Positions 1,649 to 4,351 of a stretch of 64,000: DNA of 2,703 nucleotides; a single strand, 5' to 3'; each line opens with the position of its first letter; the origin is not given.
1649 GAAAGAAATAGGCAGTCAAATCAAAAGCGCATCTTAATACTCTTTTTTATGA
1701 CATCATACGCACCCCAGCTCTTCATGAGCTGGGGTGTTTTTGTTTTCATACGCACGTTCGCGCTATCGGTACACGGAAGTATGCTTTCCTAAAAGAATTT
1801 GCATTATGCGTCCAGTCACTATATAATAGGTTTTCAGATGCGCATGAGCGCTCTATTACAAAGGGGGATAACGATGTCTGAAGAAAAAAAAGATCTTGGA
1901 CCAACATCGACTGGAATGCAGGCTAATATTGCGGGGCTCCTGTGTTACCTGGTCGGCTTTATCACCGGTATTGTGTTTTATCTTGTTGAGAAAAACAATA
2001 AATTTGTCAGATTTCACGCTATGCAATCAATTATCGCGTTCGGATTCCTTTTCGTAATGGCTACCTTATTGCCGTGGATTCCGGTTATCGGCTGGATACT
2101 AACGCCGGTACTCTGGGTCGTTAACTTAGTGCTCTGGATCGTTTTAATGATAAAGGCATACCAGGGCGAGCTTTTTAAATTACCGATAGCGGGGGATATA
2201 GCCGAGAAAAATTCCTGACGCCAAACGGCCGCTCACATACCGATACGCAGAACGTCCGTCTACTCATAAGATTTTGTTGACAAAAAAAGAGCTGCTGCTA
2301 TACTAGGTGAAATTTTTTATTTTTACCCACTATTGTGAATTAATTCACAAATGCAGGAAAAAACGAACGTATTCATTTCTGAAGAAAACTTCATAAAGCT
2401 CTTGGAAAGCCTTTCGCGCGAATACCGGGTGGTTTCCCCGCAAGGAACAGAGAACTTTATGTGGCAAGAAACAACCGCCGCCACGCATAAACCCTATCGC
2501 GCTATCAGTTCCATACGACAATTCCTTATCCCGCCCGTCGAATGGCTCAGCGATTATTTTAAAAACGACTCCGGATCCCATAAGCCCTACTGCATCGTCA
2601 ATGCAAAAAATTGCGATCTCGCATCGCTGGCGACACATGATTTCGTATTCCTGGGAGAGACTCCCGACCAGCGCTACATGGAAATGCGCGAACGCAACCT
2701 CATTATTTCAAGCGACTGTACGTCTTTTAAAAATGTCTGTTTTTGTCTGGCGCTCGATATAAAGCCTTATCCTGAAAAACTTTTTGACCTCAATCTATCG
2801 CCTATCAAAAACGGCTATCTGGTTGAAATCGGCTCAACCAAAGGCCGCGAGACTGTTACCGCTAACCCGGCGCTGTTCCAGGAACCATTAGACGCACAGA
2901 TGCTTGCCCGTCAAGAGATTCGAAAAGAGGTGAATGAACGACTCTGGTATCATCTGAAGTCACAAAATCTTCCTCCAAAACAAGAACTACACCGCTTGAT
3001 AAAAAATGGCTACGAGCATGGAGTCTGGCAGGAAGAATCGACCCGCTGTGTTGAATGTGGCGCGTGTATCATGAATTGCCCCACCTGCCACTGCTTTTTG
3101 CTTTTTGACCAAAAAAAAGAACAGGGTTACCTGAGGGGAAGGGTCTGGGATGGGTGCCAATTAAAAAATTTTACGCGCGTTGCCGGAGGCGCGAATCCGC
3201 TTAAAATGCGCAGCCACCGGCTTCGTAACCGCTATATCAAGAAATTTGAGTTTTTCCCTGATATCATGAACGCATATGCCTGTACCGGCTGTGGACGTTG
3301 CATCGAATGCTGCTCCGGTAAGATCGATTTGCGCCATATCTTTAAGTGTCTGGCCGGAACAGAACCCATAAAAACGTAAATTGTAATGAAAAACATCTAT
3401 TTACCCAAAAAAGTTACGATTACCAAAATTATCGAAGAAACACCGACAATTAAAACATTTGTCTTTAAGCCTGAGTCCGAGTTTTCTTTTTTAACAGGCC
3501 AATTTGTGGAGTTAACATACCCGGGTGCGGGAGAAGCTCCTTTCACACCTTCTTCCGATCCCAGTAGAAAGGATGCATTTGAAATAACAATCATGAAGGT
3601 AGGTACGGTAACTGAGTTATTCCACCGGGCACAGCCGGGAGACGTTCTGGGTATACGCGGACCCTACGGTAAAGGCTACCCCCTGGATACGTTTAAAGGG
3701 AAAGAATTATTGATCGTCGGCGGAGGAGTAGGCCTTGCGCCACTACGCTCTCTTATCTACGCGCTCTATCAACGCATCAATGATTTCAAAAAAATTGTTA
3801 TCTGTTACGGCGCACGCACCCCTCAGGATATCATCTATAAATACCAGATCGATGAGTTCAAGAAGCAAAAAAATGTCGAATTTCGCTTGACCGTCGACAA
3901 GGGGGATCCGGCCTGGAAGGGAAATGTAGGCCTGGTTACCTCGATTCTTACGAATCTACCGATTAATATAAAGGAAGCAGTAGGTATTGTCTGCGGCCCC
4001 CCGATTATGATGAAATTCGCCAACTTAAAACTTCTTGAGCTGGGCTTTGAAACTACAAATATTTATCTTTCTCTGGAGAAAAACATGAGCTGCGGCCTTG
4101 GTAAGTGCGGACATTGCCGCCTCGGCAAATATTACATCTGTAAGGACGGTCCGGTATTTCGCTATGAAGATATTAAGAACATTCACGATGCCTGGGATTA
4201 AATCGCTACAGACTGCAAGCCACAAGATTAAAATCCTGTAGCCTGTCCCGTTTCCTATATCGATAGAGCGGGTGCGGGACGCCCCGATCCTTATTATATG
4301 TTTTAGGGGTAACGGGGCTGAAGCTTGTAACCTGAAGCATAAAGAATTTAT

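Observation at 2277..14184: Hybrid membrane-bound [NiFe] hydrogenase: HydB/HydG-like NAD(P)H module + group-4 core + 7-subunit Mrp antiporter module in one operon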

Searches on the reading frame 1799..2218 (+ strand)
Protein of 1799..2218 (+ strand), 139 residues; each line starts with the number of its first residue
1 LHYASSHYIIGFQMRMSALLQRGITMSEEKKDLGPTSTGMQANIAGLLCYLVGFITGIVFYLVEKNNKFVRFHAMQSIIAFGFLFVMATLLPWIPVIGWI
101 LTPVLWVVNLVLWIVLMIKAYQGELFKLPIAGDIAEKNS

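Call 5: search_protein_families(library=pfam, proteins=[window:1799-2218:+], max_evalue=0.01)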
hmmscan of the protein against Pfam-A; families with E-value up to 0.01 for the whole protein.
window:1799-2218:+ (139 aa): 3 families
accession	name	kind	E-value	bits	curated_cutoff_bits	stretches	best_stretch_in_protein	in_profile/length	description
PF09685.15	DUF4870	-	1.6e-11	44.6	25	1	44-131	13-103/107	Domain of unknown function (DUF4870)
PF16166.10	TIC20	-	8.1e-05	22.9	28.6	1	50-119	89-161/181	Chloroplast import apparatus Tic20-like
PF14074.11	DUF4257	-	0.0018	18.9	27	1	48-89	3-44/81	Protein of unknown function (DUF4257)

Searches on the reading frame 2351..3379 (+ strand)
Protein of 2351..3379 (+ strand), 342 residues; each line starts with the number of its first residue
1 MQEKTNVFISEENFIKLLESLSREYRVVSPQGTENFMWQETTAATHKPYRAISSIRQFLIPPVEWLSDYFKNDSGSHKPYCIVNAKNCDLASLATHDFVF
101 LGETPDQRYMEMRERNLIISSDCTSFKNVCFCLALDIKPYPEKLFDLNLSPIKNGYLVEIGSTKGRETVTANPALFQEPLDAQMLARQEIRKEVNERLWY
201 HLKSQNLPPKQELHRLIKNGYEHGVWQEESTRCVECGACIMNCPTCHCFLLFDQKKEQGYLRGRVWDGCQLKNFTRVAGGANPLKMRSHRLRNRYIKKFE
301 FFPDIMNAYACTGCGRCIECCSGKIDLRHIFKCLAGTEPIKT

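Call 4: search_protein_families(library=pfam, proteins=[window:2351-3379:+], max_evalue=0.01)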
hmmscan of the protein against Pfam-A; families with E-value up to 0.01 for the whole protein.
window:2351-3379:+ (342 aa): 7 families
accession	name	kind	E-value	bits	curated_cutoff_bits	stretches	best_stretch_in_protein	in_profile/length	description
PF17179.9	Fer4_22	-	7e-26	91.4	27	1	232-325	1-95/95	4Fe-4S dicluster domain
PF13187.11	Fer4_9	-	5.6e-06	26.7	27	1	227-245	31-49/52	4Fe-4S dicluster domain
PF12797.12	Fer4_2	-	0.00012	22.2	24.5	1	230-245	7-22/22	4Fe-4S binding domain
PF13183.11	Fer4_8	-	0.00014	22.8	27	1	230-324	2-67/68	4Fe-4S dicluster domain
PF13534.11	Fer4_17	-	0.0018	19.2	22.2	0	208-244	21-57/61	4Fe-4S dicluster domain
PF13746.11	Fer4_18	-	0.0039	17.8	27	0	309-333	59-85/114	4Fe-4S dicluster domain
PF13484.11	Fer4_16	-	0.007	17.5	30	0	307-321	46-63/66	4Fe-4S double cluster binding domain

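Call 7: search_protein_families(library=ncbifam, proteins=[window:2351-3379:+], max_evalue=0.001)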
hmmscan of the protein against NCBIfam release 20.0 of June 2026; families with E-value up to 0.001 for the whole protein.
window:2351-3379:+ (342 aa): 7 families
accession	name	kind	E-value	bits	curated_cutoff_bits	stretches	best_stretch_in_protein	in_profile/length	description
NF040829.1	sulfhyd_ShyB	equivalog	1.6e-42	145.7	690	1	10-329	7-324/334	NAD(P)-dependent hydrogenase/sulfhydrogenase 2 subunit beta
NF040833.1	sulfhyd_HydB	equivalog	4.9e-42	144.1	750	1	76-337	84-338/367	NADPH-dependent hydrogenase/sulfhydrogenase 1 subunit beta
TIGR02910.1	sulfite_red_A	equivalog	7.3e-30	104.3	323.15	1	9-332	5-324/334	anaerobic sulfite reductase subunit AsrA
NF005506.0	PRK07118.1-5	equivalog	2.2e-05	24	388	1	222-326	161-262/279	Fe-S cluster domain-containing protein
NF040864.1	HgcB_ferredoxin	equivalog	7.1e-05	22.6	99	0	225-245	38-58/93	mercury methylation ferredoxin HgcB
NF005505.0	PRK07118.1-4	equivalog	0.00012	21.6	378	1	231-324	171-260/265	Fe-S cluster domain-containing protein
NF041836.1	rnfB_Methano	equivalog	0.00019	21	445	1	231-324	171-260/265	Rnf electron transport complex subunit RnfB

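Call 30: search_solved_structures(query=window:2351-3379:+, max_evalue=0.001, show_alignments=1)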
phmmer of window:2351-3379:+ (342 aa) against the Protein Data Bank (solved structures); distinct sequences matched with E-value up to 0.001: 1.
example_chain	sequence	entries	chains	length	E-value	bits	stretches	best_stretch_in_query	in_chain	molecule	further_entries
9nez_B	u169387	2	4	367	6.9e-38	133.8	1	77-336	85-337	Sulfhydrogenase 1 subunit beta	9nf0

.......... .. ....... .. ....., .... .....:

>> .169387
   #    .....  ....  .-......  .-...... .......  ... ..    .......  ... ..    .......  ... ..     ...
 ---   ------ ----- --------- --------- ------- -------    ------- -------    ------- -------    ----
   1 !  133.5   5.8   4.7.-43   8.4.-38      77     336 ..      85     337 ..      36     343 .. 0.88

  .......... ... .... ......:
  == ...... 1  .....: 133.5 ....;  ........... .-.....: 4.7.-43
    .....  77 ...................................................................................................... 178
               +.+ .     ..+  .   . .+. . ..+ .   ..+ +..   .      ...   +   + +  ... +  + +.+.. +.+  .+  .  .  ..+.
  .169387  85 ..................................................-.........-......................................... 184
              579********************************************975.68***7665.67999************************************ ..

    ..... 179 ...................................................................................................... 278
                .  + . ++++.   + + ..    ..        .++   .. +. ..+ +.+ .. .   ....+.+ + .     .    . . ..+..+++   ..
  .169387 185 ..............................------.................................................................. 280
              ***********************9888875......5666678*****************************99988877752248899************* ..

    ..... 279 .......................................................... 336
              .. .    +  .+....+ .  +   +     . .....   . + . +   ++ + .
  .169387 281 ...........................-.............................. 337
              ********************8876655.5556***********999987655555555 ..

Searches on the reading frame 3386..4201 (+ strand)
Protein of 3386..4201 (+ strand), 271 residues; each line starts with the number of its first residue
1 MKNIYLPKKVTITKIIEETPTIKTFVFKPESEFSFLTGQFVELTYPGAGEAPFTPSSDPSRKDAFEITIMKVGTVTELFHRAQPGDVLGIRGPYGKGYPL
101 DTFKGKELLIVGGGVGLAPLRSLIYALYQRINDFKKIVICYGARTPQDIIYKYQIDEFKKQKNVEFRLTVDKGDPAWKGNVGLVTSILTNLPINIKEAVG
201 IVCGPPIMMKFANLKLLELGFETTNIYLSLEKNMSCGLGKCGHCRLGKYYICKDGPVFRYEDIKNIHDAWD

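Call 4: search_protein_families(library=pfam, proteins=[window:3386-4201:+], max_evalue=0.01)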
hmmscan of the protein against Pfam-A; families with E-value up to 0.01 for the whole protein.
window:3386-4201:+ (271 aa): 3 families
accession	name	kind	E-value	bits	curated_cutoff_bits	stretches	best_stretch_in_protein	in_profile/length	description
PF00175.26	NAD_binding_1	-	5.3e-17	62.9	22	1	111-212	2-107/109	Oxidoreductase NAD-binding domain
PF10418.14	DHODB_Fe-S_bind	-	2.3e-10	40.5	23.9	1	231-263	1-40/41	Iron-sulfur cluster binding domain of dihydroorotate dehydrogenase B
PF00970.30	FAD_binding_6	-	3.1e-08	34.3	21.1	1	11-96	3-96/99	Oxidoreductase FAD-binding domain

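Call 7: search_protein_families(library=ncbifam, proteins=[window:3386-4201:+], max_evalue=0.001)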
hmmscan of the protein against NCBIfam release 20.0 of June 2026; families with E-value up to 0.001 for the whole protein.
window:3386-4201:+ (271 aa): 26 families (the best 25 are shown)
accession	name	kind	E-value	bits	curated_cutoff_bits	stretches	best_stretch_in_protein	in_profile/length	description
TIGR02911.1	sulfite_red_B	equivalog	1.2e-70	237.6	288.6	1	3-268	1-261/261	anaerobic sulfite reductase subunit AsrB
NF006220.0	PRK08345.1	subfamily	1.9e-65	221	395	1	2-265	5-289/294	cytochrome-c3 hydrogenase subunit gamma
NF040835.1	sulfhyd_HydG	equivalog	2.5e-57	194.4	650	1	3-264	13-285/292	NADPH-dependent hydrogenase/sulfhydrogenase 1 subunit gamma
NF040830.1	sulfhyd_ShyC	equivalog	2.9e-51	174.4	600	1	11-263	10-281/288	NAD(P)-dependent hydrogenase/sulfhydrogenase 2 subunit gamma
NF000796.0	PRK00054.1-1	equivalog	5.1e-50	170.1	224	1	7-264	3-236/254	dihydroorotate dehydrogenase electron transfer subunit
NF000798.0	PRK00054.1-3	equivalog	9.8e-26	90.9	219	1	25-263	21-242/244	dihydroorotate dehydrogenase electron transfer subunit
NF058606.1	GlBtMonoRdsGbcB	equivalog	4.6e-25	88.3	500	1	9-225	15-241/362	glycine betaine monooxygenase reductase subunit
NF000799.0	PRK00054.1-4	equivalog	9e-25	87.2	314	1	62-263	64-256/258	dihydroorotate dehydrogenase electron transfer subunit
NF000797.0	PRK00054.1-2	equivalog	7.5e-23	81.1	270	1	9-260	16-262/267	dihydroorotate dehydrogenase electron transfer subunit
NF040810.1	BenC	equivalog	2.9e-22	79.3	430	1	13-227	110-326/333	benzoate 1,2-dioxygenase electron transfer component BenC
NF004862.0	PRK06222.1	subfamily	3.5e-22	79.2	220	1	35-260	28-245/281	sulfide/dihydroorotate dehydrogenase-like FAD/NAD-binding protein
NF009414.0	PRK12778.1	equivalog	5.4e-22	77.9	1103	1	34-261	27-246/752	bifunctional dihydroorotate dehydrogenase B NAD binding subunit/NADPH-dependent glutamate synthase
TIGR01941.1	nqrF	equivalog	2e-19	69.8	295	1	70-228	237-400/405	NADH:ubiquinone reductase (Na(+)-transporting) subunit F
NF045803.1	MethMoxFADbindMmoC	equivalog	3.3e-19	68.9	500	1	30-228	135-337/343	aromatic/alkene monooxygenase hydroxylase FAD-binding subunit MmoC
NF005963.0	PRK08051.1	equivalog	6.4e-15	55.1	230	1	11-224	7-223/233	NAD(P)H-flavin reductase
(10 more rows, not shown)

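Call 29: search_solved_structures(query=window:3386-4201:+, max_evalue=1e-10, show_alignments=2)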
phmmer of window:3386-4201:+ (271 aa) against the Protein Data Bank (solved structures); distinct sequences matched with E-value up to 1e-10: 25.
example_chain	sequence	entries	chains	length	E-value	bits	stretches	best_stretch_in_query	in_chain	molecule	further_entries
9nez_C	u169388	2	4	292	4.8e-58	199.9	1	3-265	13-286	Sulfhydrogenase 1 subunit gamma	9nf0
4ylf_A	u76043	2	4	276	3.7e-22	82.2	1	24-263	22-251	Dihydroorotate dehydrogenase B (NAD(+)), electron transfer subunit homolog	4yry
5ksw_B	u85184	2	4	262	5.9e-21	78.2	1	10-259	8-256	Dihydroorotate dehydrogenase B (NAD(+)), electron transfer subunit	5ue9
1ep3_B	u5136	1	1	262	3.2e-18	69.2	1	35-259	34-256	DIHYDROOROTATE DEHYDROGENASE B (PYRK SUBUNIT)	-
1ep1_B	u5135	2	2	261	3.2e-18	69.2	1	35-259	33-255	DIHYDROOROTATE DEHYDROGENASE B (PYRK SUBUNIT)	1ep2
7qty_A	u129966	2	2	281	1.9e-17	66.7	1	75-228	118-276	Na(+)-translocating NADH-quinone reductase subunit F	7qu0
7qu3_A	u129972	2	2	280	2e-17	66.6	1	76-228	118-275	Na(+)-translocating NADH-quinone reductase subunit F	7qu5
7rom_A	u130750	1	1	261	1.9e-15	60.2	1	52-225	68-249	NADH-cytochrome b5 reductase 1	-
2eix_A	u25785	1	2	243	5.8e-15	58.6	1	27-222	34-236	NADH-cytochrome b5 reductase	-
2r6h_A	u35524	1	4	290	8.8e-15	58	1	71-211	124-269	NADH:ubiquinone oxidoreductase, Na translocating, F subunit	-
8ad3_A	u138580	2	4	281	4.6e-14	55.6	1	79-228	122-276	Na(+)-translocating NADH-quinone reductase subunit F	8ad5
4u9u_A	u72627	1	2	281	4.8e-14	55.6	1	79-228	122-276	Na(+)-translocating NADH-quinone reductase subunit F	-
8ad4_A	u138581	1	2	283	4.9e-14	55.5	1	79-228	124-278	Na(+)-translocating NADH-quinone reductase subunit F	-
4uaj_A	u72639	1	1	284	5e-14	55.5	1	79-228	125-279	Na(+)-translocating NADH-quinone reductase subunit F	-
8a1t_F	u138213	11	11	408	7e-14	55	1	80-228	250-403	Na(+)-translocating NADH-quinone reductase subunit F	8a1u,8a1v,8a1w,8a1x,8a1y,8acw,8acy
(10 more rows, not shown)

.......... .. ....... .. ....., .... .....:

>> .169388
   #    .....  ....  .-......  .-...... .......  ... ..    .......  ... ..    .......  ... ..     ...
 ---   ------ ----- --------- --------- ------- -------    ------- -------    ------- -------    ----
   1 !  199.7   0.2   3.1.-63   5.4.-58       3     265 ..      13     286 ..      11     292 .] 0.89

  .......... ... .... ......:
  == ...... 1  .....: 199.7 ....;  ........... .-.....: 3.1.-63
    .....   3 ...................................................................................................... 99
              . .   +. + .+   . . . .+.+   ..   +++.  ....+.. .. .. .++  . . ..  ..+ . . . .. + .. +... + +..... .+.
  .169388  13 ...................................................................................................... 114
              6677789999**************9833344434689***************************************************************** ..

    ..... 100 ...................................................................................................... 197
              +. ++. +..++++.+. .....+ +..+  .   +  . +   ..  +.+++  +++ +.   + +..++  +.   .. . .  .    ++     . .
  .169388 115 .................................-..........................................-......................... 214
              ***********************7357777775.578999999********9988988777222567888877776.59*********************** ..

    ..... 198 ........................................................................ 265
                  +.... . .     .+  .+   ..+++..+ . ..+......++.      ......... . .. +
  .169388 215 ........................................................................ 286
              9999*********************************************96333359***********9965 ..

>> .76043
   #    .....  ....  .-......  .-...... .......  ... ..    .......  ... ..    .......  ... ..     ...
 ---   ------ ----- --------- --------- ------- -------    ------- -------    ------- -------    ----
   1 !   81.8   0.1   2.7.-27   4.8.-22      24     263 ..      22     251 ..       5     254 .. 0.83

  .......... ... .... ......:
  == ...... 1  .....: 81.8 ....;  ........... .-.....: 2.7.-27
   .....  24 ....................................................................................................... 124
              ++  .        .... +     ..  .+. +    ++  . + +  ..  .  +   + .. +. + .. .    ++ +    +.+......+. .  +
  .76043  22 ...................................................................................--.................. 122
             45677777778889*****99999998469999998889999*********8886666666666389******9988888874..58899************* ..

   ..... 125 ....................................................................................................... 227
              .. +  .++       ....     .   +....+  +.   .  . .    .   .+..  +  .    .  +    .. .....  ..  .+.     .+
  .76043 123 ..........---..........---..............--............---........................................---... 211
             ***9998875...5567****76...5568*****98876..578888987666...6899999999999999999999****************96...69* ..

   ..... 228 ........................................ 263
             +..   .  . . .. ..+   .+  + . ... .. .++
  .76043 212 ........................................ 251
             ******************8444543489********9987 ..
